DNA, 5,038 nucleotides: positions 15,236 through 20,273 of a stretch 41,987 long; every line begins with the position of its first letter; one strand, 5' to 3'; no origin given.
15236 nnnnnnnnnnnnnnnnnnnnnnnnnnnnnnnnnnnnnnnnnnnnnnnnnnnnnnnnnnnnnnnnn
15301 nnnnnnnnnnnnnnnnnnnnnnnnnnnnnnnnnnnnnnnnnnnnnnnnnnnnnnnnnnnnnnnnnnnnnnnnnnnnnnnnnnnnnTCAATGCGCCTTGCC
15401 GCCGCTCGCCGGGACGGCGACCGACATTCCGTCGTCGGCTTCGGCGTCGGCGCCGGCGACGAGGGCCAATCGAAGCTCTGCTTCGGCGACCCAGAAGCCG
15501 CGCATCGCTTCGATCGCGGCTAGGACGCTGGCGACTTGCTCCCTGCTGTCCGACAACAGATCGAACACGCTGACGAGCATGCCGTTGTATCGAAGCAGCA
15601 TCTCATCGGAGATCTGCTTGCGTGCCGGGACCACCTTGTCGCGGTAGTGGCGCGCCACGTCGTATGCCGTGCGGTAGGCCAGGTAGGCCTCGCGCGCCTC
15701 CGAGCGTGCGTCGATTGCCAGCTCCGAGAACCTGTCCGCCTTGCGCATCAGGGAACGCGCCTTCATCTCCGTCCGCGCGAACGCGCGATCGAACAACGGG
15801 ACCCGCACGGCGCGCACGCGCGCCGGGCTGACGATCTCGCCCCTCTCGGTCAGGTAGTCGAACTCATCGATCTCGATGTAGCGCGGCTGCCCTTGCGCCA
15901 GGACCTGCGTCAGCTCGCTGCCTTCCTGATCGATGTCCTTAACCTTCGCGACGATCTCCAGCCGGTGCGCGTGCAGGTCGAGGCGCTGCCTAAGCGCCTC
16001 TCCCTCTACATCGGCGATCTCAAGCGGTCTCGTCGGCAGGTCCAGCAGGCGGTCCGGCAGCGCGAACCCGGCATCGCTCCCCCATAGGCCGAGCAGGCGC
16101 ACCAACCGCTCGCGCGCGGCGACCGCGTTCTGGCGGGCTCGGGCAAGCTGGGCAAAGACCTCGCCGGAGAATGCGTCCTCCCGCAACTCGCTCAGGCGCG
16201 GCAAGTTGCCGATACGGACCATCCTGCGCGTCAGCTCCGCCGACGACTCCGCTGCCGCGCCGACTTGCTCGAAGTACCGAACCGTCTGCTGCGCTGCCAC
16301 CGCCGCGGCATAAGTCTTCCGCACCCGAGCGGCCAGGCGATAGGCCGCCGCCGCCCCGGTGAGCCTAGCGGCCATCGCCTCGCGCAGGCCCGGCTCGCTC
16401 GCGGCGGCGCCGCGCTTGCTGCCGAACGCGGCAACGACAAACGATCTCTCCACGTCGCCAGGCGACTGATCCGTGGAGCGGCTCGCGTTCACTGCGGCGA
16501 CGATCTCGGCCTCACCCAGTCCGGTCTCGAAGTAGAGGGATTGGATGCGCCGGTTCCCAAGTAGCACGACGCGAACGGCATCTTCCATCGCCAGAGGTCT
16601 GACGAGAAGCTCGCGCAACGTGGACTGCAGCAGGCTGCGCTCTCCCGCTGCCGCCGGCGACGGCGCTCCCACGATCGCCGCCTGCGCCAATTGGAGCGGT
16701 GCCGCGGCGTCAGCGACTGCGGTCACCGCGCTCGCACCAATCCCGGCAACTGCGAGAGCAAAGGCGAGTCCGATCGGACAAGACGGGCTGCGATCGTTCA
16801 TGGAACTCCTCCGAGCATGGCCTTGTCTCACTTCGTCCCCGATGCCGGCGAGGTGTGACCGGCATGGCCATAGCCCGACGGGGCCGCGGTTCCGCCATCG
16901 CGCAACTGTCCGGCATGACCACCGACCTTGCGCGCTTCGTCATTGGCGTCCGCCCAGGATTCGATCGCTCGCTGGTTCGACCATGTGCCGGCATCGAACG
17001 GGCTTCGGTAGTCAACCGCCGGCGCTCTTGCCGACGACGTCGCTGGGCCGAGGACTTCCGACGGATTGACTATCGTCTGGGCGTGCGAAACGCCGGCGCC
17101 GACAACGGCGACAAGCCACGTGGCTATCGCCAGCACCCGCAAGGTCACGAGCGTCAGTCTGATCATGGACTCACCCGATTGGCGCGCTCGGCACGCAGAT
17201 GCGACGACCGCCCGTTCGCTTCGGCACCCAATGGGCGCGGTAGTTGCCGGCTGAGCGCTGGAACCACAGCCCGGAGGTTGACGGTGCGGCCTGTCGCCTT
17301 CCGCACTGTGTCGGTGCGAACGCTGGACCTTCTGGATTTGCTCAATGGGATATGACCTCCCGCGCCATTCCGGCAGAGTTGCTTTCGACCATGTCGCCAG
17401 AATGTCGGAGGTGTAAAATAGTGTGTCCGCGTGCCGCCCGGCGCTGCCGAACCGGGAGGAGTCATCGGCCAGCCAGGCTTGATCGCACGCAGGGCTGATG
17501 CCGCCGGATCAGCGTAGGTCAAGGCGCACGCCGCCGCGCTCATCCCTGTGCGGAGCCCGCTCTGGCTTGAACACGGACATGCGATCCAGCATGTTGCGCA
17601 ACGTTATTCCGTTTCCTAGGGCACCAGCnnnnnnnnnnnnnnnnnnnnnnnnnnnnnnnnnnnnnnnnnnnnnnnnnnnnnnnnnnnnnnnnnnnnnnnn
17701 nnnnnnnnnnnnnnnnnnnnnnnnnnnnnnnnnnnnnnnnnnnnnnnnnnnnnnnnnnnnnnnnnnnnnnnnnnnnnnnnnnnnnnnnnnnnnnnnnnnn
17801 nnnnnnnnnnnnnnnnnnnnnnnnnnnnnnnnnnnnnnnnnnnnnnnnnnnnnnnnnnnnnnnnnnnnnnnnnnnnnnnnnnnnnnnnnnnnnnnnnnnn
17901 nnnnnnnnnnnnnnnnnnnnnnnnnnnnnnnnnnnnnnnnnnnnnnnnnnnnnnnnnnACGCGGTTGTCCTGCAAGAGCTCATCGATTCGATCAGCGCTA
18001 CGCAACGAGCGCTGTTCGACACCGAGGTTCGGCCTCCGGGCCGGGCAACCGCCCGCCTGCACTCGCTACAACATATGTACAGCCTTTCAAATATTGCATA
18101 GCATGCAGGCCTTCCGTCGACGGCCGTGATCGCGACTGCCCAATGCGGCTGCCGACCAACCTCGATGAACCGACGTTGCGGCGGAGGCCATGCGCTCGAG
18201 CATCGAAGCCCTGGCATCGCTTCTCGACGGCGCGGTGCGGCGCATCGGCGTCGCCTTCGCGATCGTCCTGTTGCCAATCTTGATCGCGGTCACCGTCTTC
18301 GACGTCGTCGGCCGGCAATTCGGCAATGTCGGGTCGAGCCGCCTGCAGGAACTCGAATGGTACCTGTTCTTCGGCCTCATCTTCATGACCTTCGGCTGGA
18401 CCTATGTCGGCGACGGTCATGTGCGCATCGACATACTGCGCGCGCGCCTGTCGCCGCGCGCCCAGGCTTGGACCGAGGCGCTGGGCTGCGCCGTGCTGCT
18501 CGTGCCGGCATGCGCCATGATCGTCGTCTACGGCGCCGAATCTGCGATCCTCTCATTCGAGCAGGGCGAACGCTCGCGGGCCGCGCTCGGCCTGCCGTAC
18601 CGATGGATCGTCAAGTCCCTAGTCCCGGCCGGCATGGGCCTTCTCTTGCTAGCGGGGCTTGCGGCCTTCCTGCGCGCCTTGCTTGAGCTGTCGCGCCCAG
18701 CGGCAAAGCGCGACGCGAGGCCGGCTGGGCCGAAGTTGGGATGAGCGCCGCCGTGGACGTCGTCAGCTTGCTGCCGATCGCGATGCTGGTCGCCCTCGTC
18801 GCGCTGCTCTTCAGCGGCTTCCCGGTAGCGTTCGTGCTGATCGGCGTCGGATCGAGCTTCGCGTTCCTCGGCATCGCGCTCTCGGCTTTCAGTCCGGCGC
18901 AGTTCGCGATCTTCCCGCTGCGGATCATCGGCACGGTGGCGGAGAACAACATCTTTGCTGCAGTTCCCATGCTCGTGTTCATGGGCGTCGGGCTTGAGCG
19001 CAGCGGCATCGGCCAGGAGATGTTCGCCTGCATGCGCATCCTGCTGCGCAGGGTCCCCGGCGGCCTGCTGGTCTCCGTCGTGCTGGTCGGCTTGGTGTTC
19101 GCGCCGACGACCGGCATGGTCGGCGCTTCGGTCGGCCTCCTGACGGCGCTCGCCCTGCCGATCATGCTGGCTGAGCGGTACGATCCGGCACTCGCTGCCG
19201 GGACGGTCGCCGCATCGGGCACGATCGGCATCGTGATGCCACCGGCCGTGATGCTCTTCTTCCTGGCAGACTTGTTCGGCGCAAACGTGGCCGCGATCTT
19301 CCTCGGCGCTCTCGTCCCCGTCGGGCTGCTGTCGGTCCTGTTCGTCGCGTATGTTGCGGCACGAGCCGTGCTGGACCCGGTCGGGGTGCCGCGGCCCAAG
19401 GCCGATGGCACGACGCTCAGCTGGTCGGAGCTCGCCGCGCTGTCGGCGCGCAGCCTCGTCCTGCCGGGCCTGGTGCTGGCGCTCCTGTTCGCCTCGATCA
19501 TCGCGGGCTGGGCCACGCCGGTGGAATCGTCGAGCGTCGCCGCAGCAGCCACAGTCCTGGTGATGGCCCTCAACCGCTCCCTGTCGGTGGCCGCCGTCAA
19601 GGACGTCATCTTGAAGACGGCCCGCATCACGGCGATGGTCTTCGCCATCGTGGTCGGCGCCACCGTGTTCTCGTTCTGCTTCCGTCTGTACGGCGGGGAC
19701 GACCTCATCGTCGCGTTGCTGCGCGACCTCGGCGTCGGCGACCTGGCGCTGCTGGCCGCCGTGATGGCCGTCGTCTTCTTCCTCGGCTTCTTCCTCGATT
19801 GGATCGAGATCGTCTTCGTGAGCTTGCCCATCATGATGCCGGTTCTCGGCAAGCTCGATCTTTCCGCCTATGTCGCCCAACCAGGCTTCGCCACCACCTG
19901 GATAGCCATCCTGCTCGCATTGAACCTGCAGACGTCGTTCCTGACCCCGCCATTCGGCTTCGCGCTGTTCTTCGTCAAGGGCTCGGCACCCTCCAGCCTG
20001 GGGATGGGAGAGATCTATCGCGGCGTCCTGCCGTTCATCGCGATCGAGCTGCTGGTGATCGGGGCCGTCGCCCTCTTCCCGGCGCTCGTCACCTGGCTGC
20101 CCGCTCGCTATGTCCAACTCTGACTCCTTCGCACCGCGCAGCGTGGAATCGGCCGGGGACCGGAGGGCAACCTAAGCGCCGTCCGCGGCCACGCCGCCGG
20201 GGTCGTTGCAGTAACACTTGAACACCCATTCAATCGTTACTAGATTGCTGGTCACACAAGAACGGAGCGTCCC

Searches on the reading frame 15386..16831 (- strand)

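Call 38: search_protein_families(library=pfam, proteins=[window:15386-16831:-], max_evalue=0.00001)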
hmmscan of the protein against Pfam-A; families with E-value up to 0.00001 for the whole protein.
window:15386-16831:- (481 aa): 1 family
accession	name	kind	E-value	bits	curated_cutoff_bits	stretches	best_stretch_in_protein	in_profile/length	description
PF02321.23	OEP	-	1.5e-09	38.3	22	1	279-456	8-185/187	Outer membrane efflux protein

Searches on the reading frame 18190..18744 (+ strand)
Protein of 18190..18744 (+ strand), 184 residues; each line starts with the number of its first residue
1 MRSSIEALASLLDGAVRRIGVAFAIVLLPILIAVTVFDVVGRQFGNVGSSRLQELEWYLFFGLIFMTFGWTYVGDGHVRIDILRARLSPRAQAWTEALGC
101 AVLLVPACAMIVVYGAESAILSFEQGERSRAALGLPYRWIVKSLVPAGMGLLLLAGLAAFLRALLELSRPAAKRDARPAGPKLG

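Call 107: search_protein_families(library=pfam, proteins=[window:18190-18744:+], max_evalue=0.001)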
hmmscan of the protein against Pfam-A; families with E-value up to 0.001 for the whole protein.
window:18190-18744:+ (184 aa): 1 family
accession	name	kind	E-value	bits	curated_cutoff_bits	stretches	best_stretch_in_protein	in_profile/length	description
PF04290.18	DctQ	-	3.5e-23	82.4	28.3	1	31-164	1-130/132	Tripartite ATP-independent periplasmic transporters, DctQ component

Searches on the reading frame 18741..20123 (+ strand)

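Call 38: search_protein_families(library=pfam, proteins=[window:18741-20123:+], max_evalue=0.00001)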
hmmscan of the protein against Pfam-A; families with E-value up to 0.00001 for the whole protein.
window:18741-20123:+ (460 aa): 1 family
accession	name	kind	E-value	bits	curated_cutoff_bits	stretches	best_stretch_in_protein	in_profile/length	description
PF06808.19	DctM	-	7.6e-47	160.5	23.8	1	16-448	1-412/413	Tripartite ATP-independent periplasmic transporter, DctM component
